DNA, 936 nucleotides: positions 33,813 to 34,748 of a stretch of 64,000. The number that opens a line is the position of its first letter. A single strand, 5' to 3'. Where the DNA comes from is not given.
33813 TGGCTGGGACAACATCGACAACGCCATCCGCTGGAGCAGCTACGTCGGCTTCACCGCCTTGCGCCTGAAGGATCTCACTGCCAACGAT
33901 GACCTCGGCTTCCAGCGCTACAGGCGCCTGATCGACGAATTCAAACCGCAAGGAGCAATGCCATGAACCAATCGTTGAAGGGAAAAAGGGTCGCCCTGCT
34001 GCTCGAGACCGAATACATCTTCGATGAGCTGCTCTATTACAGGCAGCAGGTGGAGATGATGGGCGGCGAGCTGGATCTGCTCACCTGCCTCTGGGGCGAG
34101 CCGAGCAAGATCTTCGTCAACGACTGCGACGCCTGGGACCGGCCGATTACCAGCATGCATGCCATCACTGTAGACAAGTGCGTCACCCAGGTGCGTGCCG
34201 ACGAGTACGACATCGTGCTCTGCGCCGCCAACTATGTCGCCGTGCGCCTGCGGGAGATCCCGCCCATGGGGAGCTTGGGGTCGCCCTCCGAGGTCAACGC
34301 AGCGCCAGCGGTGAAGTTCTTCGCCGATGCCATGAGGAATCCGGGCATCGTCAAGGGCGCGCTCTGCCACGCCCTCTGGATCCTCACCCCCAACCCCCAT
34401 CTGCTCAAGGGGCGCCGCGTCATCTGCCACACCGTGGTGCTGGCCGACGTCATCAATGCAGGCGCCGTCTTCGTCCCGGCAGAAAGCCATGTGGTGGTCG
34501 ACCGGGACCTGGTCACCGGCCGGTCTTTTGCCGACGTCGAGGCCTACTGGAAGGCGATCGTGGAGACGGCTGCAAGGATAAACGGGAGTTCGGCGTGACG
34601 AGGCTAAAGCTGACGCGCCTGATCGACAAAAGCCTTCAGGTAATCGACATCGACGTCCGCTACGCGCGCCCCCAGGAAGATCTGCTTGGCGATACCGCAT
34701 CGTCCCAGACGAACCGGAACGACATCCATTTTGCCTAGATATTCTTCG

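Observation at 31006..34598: Secreted GH14 beta-amylase and AGE-like barrel protein directly downstream of the pilin genes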

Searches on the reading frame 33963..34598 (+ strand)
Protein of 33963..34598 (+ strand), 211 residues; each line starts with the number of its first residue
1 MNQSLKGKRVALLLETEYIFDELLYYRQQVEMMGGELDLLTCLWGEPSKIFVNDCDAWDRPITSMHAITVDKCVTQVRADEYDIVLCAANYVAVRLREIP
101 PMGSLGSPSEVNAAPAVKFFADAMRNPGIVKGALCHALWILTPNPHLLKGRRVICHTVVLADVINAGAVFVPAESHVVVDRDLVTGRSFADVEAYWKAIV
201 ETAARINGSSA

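Call 4: search_protein_families(library=pfam, proteins=[window:33963-34598:+], max_evalue=0.01)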
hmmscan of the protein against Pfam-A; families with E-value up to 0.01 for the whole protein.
window:33963-34598:+ (211 aa): 1 family
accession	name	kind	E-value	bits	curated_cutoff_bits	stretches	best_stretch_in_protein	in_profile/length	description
PF01965.30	DJ-1_PfpI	-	5.6e-12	46.2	26.6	1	108-201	74-164/165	DJ-1/PfpI family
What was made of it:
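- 33963..34598 (+): Cytoplasmic DJ-1/PfpI-type protein, 211 aa, start overlapping the GH14 stop (ATGA). Nucleophile-elbow Cys135-His136 (34365-34370), a second invariant Cys155-His156, and Glu15/Glu17. No signal peptide. Pfam 46.2 bits in call 4.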

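Call 6: search_protein_families(library=ncbifam, proteins=[window:33963-34598:+], max_evalue=0.001)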
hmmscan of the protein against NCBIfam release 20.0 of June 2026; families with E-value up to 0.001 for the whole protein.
window:33963-34598:+ (211 aa): 2 families
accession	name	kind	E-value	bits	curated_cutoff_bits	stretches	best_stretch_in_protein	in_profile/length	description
TIGR01382.1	PfpI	subfamily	6.9e-16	58.2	139.05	1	12-201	4-166/169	DJ-1/PfpI/YhbO family deglycase/protease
NF040823.1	deglyc_PfpI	equivalog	9.5e-08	32.1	330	1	119-200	84-162/166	deglycase PfpI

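Call 9: search_solved_structures(query=window:33963-34598:+, max_evalue=0.1, show_alignments=2)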
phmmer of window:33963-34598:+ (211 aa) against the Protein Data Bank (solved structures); distinct sequences matched with E-value up to 0.1: 12.
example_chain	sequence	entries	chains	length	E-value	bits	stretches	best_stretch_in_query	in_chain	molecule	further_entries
2vrn_A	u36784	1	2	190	1.4e-06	31.2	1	4-206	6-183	PROTEASE I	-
1oi4_A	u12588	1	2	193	2.3e-05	27.3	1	119-197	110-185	HYPOTHETICAL PROTEIN YHBO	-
3l18_A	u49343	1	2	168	2.4e-05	27.2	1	132-200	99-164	Intracellular protease I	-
3fse_A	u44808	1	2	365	4.7e-05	26.3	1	108-201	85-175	two-domain protein containing DJ-1/ThiJ/PfpI-like and ferritin-like domains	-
5tw0_A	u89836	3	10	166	0.00016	24.6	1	126-200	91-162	Peptidase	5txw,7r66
8r3n_B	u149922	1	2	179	0.00017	24.5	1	126-203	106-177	Protease PfpI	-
1g2i_A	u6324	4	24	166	0.00017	24.4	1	117-200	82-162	PROTEASE I | Deglycase PH1704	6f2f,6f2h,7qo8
4y0n_A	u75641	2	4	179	0.00018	24.3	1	68-201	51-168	Uncharacterized protein SAV1875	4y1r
4y1g_A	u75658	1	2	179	0.00019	24.3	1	68-201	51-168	Uncharacterized protein SAV1875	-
4y1f_A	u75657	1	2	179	0.00019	24.3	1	68-201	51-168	Uncharacterized protein SAV1875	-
6hf6_A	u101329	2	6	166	0.0002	24.2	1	115-200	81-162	Deglycase PH1704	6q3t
4y1e_A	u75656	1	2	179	0.0066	19.3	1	68-201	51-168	Uncharacterized protein SAV1875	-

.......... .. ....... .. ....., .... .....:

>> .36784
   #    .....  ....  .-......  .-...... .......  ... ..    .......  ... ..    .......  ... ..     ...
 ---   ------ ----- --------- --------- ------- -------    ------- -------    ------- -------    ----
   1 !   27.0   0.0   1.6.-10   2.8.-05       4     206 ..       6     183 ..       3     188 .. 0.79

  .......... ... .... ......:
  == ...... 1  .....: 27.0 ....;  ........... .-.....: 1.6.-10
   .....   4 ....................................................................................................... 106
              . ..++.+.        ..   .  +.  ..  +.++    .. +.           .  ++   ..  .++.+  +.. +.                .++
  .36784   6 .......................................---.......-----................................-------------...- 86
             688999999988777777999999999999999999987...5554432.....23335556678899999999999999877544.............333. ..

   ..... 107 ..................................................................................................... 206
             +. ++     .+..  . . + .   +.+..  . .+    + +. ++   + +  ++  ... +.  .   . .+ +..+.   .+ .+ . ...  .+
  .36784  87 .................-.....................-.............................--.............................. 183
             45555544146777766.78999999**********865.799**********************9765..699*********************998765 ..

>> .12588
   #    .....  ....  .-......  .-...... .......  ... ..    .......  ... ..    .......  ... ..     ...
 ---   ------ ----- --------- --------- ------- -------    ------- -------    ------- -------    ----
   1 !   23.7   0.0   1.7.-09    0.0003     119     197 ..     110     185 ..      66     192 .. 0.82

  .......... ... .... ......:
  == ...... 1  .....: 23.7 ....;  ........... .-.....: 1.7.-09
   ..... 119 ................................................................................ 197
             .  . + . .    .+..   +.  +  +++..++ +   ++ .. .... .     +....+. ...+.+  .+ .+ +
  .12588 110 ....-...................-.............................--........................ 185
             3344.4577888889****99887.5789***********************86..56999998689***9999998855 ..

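Call 21: list_cluster_members(proteins=[P0001, P0121, window:33963-34598:+, window:35556-37901:+, window:21095-22792:+])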
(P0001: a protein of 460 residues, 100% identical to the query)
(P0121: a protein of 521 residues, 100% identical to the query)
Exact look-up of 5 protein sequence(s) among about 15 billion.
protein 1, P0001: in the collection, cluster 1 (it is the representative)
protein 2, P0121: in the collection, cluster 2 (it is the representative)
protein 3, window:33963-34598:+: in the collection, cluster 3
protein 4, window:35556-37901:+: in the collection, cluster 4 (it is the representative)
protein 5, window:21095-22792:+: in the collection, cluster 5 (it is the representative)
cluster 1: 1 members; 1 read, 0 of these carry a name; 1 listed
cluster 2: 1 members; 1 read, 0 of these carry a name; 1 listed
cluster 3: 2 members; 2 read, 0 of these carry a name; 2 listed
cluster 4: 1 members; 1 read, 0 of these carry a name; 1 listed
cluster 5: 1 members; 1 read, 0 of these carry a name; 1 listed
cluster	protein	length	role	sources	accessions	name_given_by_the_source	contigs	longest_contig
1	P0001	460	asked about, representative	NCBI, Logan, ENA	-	-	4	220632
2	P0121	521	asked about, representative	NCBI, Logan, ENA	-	-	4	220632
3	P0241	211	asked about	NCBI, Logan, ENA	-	-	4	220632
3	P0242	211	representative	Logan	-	-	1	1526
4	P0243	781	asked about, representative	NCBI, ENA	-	-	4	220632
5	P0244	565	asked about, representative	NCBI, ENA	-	-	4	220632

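Call 42: find_homologous_proteins(query=window:33963-34598:+, max_evalue=0.00001)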
Query window:33963-34598:+ (211 aa): 675 proteins with E <= 0.00001 among 930 candidates; the best 120 are listed.
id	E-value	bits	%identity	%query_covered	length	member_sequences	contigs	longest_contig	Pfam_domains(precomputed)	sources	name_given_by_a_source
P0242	2.0e-136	470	99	100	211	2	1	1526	PF01965.31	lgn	-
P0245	5.7e-119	413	86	100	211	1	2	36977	PF01965.31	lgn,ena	-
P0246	5.8e-119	413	87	100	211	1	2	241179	PF01965.31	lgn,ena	-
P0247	7.8e-119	413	86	100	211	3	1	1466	PF01965.31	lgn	-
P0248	3.3e-116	404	84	98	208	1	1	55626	PF01965.31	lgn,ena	-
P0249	4.1e-114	397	84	98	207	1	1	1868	PF01965.31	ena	-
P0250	8.5e-112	390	82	98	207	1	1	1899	PF01965.31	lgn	-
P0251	1.2e-111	389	83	98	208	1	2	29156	PF01965.31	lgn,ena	-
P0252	5.7e-111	387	81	98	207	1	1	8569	PF01965.31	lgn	-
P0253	1.6e-110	386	81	98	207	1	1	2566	PF01965.31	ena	-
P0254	2.0e-110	385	82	98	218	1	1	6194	PF01965.31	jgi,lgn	jgi:protease I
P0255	3.1e-110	385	83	100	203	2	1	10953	PF01965.31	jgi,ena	-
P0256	3.8e-110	384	82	98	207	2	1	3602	PF01965.31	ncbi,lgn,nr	ncbi:MAG: DJ-1/PfpI family protein [Chloroflexota bacterium]|nr:DJ-1/PfpI family protein [Chloroflex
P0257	2.8e-109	382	80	99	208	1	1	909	PF01965.31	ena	-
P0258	4.7e-109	381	81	98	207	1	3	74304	PF01965.31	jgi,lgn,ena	-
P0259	9.3e-109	380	81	98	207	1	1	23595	PF01965.31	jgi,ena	-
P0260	1.0e-108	380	80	98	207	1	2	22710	PF01965.31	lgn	-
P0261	2.9e-108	378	78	99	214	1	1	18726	PF01965.31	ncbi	-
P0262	9.4e-108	377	80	98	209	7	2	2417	PF01965.31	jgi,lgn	jgi:protease I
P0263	1.5e-107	376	82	95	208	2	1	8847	PF01965.31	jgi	jgi:protease I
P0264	1.7e-107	376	79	99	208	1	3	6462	PF01965.31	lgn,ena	-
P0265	1.9e-107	375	81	95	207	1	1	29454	PF01965.31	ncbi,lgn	-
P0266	1.7e-106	372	78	99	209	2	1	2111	PF01965.31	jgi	-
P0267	4.3e-106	371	78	98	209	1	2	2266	PF01965.31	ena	-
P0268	1.7e-105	369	79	95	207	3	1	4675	PF01965.31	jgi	jgi:protease I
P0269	9.9e-105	367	79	95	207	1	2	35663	PF01965.31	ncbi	-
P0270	5.4e-104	364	75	98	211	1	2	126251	PF01965.31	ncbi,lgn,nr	ncbi:MAG: DJ-1/PfpI family protein [Proteobacteria bacterium]|nr:DJ-1/PfpI family protein [Pseudomon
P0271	7.8e-103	360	74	100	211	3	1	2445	PF01965.31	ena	-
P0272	1.4e-102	360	76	98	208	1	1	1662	PF01965.31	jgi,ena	jgi:protease I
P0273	2.6e-100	352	74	99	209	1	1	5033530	PF01965.31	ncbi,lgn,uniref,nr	ncbi:DJ-1/PfpI family protein [Teredinibacter sp. KSP-S5-2]|uniref:DJ-1/PfpI family protein n=1 Tax=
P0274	2.6e-100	352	75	98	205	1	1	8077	PF01965.31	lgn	-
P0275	6.9e-100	351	73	98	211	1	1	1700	PF01965.31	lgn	-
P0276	1.4e-99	350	76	98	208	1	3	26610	PF01965.31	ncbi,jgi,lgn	ncbi:MAG: DJ-1/PfpI family protein [Reinekea sp.]|jgi:protease I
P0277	1.9e-97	343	71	96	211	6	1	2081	PF01965.31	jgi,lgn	-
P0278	6.4e-96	338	72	98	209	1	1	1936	PF01965.31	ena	-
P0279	2.1e-95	336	73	98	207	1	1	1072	PF01965.31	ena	-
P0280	1.4e-94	334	72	97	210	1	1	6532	PF01965.31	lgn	-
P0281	2.8e-94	333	74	96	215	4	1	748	PF01965.31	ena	-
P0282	5.4e-94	332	71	99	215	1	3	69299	PF01965.31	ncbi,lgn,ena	-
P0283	7.9e-94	331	70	100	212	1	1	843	PF01965.31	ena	-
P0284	6.3e-93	328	72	94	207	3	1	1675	PF01965.31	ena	-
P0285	1.1e-91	324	70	98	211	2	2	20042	PF01965.31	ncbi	-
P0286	1.3e-91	324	73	94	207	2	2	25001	PF01965.31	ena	-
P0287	8.4e-91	321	71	97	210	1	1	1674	PF01965.31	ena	-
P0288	1.4e-90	320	66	100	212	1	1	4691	PF01965.31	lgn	-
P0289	7.4e-90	318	69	95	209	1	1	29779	PF01965.31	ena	-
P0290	8.2e-89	315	69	98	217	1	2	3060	PF01965.31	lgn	-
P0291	1.4e-87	311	67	96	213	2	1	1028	PF01965.31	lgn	-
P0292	7.0e-87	308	66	98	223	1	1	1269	PF01965.31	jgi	jgi:protease I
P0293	1.1e-85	304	67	99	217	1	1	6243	PF01965.31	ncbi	-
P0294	1.8e-85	304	66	96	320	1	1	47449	PF01965.31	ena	-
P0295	1.9e-85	304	68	96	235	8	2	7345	PF01965.31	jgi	jgi:protease I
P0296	1.6e-84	301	66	94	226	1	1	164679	PF01965.31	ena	-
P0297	3.4e-84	300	66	96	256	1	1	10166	PF01965.31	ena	-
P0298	6.1e-84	299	64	97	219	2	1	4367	PF01965.31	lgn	-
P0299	1.0e-83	298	67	96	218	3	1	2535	PF01965.31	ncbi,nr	ncbi:MAG: DJ-1/PfpI family protein [Verrucomicrobia bacterium]|nr:DJ-1/PfpI family protein [Verrucom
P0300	2.4e-83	297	65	97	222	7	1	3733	PF01965.31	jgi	jgi:protease I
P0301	4.1e-83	296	68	92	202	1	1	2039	PF01965.31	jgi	jgi:protease I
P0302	5.3e-83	296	67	95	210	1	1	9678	PF01965.31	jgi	jgi:protease I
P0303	6.4e-83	295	66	94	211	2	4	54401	PF01965.31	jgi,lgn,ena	jgi:protease I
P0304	2.0e-82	294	63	99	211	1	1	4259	PF01965.31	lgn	-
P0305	6.0e-81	289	63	99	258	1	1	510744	PF01965.31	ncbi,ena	-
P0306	1.2e-80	288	64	96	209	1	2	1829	PF01965.31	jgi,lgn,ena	jgi:protease I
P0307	1.4e-80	288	63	95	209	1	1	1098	PF01965.31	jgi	jgi:deglycase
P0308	2.4e-80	287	62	97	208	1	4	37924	PF01965.31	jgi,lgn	-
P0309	8.9e-79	282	61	97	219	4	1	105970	PF01965.31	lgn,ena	-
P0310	2.4e-78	280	61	97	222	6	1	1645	PF01965.31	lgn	-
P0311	3.2e-78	280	66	91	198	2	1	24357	PF01965.31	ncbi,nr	ncbi:MAG TPA: DJ-1/PfpI family protein [Chthoniobacteraceae bacterium]|nr:DJ-1/PfpI family protein [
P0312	3.2e-78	280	65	97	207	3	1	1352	PF01965.31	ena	-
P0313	4.8e-78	279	63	97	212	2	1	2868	PF01965.31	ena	-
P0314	5.3e-78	279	64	95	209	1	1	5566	PF01965.31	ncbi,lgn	-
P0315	5.4e-78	279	63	94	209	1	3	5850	PF01965.31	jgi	jgi:protease I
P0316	6.2e-78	279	61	96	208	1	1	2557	PF01965.31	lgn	-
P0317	5.8e-77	276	61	97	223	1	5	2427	PF01965.31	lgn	-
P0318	2.8e-76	274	60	100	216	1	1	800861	PF01965.31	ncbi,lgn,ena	-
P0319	3.8e-75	270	61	97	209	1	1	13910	PF01965.31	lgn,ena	-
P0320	3.8e-75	270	62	97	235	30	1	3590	PF01965.31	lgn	-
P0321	4.7e-75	270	64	91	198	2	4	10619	PF01965.31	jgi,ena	jgi:protease I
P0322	5.1e-75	270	60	97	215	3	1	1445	PF01965.31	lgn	-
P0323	9.3e-75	269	57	100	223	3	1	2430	PF01965.31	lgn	-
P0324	1.0e-74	269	58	98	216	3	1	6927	PF01965.31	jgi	jgi:protease I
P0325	1.1e-73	265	85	65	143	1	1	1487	PF01965.31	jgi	jgi:protease I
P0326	1.3e-73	265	63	96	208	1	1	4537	PF01965.31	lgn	-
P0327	1.6e-73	265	59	96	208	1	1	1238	PF01965.31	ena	-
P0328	1.6e-73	265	61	96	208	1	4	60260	PF01965.31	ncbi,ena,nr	ncbi:MAG: DJ-1/PfpI family protein [Chromatiales bacterium]|nr:DJ-1/PfpI family protein [Chromatiale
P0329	2.1e-73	264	63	97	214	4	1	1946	PF01965.31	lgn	-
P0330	3.0e-73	264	61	97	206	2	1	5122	PF01965.31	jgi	jgi:deglycase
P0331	4.3e-73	263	62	93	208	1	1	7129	PF01965.31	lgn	-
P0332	4.5e-73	263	60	96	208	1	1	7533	PF01965.31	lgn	-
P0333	4.7e-73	263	58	97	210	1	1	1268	PF01965.31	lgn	-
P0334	7.7e-73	262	61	96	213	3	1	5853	PF01965.31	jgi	jgi:protease I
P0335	1.1e-72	262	60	99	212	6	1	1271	PF01965.31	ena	-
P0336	1.1e-72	262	60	100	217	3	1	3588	PF01965.31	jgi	jgi:protease I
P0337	1.1e-72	262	60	96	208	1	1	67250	PF01965.31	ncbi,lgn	ncbi:MAG: DJ-1/PfpI family protein [Candidatus Thiodiazotropha sp.]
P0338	2.2e-72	261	60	96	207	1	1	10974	PF01965.31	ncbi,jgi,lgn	-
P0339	4.4e-72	260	58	96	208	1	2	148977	PF01965.31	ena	-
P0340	5.1e-72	260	59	99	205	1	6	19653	PF01965.31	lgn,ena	-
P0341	5.8e-72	260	60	99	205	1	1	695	PF01965.31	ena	-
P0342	8.2e-72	259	63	99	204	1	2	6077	PF01965.31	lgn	-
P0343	9.2e-72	259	59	99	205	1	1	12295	PF01965.31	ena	-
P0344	1.1e-71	259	59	99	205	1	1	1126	PF01965.31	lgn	-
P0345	1.1e-71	259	59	99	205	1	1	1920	PF01965.31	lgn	-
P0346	1.2e-71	259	61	93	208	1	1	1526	PF01965.31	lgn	-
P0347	1.2e-71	259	62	94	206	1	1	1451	PF01965.31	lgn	-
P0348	1.3e-71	258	57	96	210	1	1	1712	PF01965.31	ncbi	-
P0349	1.3e-71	258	59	100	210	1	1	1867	PF01965.31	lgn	-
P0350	1.5e-71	258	59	99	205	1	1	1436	PF01965.31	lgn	-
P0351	1.9e-71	258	59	99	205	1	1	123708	PF01965.31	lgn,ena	-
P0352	1.9e-71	258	59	99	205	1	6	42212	PF01965.31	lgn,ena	-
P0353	2.0e-71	258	58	99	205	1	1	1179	PF01965.31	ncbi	-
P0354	2.1e-71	258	58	99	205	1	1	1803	PF01965.31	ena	-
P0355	2.2e-71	258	59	97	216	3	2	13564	PF01965.31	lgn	-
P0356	2.4e-71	258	58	99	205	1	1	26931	PF01965.31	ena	-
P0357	3.1e-71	257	58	99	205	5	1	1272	PF01965.31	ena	-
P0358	3.8e-71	257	58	99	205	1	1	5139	PF01965.31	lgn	-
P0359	4.0e-71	257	58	99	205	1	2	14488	PF01965.31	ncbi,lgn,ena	-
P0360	4.9e-71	257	58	99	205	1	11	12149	PF01965.31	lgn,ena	-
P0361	4.9e-71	257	59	99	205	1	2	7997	PF01965.31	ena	-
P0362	5.6e-71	256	58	99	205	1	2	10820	PF01965.31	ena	-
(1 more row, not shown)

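Call 48: find_encoding_contigs(protein=P0273, flank=9000, max_places=1)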
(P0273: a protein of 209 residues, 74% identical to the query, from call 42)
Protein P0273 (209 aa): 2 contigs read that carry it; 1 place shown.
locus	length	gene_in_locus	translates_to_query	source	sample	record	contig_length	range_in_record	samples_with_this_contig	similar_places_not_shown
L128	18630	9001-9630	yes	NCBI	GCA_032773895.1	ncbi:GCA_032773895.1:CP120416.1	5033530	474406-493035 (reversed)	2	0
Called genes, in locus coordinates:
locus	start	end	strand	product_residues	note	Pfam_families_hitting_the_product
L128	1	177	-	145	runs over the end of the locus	PF05618:RimB-like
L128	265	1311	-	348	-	PF24827:AstE_AspA_cat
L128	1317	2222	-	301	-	PF18030:Rimk_N, PF14397:ATPgrasp_ST (faint), PF02655:ATP-grasp_3, PF02955:GSH-S_ATP, PF07478:Dala_Dala_lig_C (faint), PF08443:RimK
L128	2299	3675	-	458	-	PF03448:MgtE_N, PF01769:MgtE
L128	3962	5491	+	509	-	PF08447:PAS_3, PF00512:HisKA, PF02518:HATPase_c, PF00072:Response_reg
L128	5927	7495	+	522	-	-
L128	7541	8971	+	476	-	PF01373:Glyco_hydro_14, PF02449:Glyco_hydro_42 (weak)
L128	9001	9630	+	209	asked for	PF01965:DJ-1_PfpI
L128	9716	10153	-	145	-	-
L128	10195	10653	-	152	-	-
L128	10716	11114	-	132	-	-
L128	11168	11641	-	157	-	-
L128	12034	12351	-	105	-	PF00903:Glyoxalase (faint)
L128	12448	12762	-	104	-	-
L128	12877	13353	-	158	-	PF13420:Acetyltransf_4, PF13673:Acetyltransf_10, PF00583:Acetyltransf_1, PF13508:Acetyltransf_7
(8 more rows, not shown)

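Call 49: find_encoding_contigs(protein=P0351, flank=9000, max_places=1)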
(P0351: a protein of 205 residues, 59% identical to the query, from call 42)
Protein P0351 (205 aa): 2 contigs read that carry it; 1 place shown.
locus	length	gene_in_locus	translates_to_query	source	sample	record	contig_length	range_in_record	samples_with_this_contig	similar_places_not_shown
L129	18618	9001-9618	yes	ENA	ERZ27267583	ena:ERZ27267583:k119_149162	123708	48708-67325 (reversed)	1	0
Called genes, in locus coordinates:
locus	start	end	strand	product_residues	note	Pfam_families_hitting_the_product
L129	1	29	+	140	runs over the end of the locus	PF09148:DUF1934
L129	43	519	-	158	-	-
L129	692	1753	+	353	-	PF00254:FKBP_C, PF05698:Trigger_C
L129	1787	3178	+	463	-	PF01336:tRNA_anti-codon, PF00152:tRNA-synt_2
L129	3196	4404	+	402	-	PF24568:CC_PcsB (weak), PF00877:NLPC_P60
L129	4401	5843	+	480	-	PF13416:SBP_bac_8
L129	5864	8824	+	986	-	PF00990:GGDEF, PF00563:EAL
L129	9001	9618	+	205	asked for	PF01965:DJ-1_PfpI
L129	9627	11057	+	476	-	-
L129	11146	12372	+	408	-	PF13173:AAA_14, PF13635:DUF4143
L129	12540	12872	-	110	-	PF12844:HTH_19, PF13560:HTH_31, PF01381:HTH_3, PF13443:HTH_26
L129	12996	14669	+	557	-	PF00501:AMP-binding, PF13193:AMP-binding_C (weak)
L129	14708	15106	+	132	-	-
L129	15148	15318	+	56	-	-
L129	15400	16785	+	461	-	PF00702:Hydrolase (faint), PF13419:HAD_2, PF01553:Acyltransferase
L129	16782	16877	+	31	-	-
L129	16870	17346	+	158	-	PF13470:PIN_3 (weak)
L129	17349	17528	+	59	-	-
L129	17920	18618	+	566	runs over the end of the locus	PF09820:AAA-ATPase_like, PF08011:PDDEXK_9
